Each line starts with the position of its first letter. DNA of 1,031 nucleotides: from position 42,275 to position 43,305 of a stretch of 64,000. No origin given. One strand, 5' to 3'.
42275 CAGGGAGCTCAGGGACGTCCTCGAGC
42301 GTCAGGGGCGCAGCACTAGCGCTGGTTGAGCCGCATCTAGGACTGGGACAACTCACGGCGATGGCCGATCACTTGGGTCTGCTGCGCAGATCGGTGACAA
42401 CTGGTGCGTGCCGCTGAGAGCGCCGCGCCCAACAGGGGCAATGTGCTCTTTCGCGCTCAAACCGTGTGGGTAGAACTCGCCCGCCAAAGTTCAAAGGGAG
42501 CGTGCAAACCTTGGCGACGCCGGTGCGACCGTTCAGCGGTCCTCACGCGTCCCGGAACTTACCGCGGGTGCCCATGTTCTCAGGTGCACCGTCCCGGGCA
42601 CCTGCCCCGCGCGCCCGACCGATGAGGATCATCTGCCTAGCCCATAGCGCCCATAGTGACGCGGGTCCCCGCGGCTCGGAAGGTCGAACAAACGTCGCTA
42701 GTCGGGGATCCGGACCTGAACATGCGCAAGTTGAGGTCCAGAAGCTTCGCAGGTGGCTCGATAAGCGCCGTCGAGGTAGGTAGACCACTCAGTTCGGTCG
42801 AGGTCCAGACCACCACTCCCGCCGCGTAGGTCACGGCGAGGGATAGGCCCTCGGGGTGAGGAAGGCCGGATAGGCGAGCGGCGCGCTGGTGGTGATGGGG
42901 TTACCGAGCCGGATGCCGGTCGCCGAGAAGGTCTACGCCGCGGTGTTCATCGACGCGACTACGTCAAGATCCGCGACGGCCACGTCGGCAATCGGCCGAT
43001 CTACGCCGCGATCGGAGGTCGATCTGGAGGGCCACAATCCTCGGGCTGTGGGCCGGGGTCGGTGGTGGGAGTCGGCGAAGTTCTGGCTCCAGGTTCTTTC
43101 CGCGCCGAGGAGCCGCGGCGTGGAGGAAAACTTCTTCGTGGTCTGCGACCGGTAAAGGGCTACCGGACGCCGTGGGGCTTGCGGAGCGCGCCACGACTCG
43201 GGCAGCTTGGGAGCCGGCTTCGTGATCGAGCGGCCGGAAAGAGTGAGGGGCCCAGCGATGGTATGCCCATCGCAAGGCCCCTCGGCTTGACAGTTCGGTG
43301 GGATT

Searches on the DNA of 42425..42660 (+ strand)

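Call 42: search_dna_similar(query=window:42425-42660:+, collection=plasmids, mode=distant, max_evalue=0.001)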
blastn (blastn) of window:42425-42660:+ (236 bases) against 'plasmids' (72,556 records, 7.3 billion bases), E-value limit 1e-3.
No match.

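Call 43: search_dna_similar(query=window:42425-42660:+, collection=phages, mode=distant, max_evalue=0.001)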
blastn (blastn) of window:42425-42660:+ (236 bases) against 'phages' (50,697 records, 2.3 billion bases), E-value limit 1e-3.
No match.

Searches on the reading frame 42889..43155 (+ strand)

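Call 12: search_protein_families(library=pfam, proteins=[window:42889-43155:+], max_evalue=0.01)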
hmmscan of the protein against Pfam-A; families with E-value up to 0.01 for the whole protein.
window:42889-43155:+ (88 aa): 1 family
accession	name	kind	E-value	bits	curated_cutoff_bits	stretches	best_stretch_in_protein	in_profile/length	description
PF00872.24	Transposase_mut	-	0.00027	20.4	21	1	13-87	157-232/379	Transposase, Mutator family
